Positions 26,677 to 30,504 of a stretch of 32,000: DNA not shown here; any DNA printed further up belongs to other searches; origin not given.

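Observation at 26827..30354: Giant protein: 11 tandem FN3 domains used as a rod carrying a terminal FMN_bind redox domain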

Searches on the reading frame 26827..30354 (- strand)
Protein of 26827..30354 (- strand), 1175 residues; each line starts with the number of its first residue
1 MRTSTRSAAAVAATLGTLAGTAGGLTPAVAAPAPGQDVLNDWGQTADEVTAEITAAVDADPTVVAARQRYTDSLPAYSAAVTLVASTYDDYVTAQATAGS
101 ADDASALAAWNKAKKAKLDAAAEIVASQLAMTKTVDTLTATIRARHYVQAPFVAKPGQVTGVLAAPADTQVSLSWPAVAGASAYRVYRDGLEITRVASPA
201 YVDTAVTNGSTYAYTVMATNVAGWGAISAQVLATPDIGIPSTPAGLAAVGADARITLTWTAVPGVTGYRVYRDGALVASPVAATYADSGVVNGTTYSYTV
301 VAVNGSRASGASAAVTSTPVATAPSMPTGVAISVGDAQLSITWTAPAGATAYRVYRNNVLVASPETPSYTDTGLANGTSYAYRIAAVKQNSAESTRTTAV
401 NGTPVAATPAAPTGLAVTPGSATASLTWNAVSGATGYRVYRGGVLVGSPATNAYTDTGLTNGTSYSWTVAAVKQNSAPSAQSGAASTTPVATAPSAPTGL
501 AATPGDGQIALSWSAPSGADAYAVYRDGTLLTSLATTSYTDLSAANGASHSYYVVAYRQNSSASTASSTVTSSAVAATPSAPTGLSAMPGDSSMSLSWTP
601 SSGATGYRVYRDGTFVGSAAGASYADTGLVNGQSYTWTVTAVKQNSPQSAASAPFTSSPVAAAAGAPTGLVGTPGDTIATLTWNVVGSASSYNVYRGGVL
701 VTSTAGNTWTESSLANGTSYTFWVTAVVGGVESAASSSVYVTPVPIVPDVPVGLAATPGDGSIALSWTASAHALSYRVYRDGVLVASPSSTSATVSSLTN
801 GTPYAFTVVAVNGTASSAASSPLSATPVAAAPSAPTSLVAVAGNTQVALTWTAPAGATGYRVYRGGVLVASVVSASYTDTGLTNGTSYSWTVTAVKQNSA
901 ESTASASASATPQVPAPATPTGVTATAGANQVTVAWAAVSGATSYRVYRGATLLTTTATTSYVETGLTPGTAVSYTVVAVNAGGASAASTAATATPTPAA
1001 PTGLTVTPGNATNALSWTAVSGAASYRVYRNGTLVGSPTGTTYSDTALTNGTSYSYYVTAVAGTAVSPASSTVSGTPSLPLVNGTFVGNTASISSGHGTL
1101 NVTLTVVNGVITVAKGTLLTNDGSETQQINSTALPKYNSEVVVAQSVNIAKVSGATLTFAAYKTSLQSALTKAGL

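Call 3: search_protein_families(library=pfam, proteins=[window:26827-30354:-], max_evalue=0.01)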
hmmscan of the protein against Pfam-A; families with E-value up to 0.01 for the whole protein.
window:26827-30354:- (1175 aa): 7 families
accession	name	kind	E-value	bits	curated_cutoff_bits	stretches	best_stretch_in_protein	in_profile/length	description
PF00041.27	fn3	-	2e-50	169.4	25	7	757-825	10-83/84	Fibronectin type III domain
PF18370.7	RGI_lyase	-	4.6e-36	123.5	27.8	1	499-571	9-84/86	Rhamnogalacturonan I lyases beta-sheet domain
PF21910.2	GH85_C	-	2.1e-17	63.8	27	0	336-397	16-87/95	GH85 endohexosaminidases, C-terminal domain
PF21470.2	BppU-like_C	-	6.8e-05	23.3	27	0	774-805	26-57/59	Minor structural protein 5-like, C-terminal domain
PF25523.1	Ig_RIMBP2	-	0.00029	21.2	27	0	265-303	40-81/105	RIMBP2-like, immunoglobulin-like domain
PF04205.19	FMN_bind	-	0.0012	19.8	22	1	1097-1170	3-76/77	FMN-binding domain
PF01108.23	Tissue_fac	-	0.0018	18.5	27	0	989-1029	13-53/107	Tissue factor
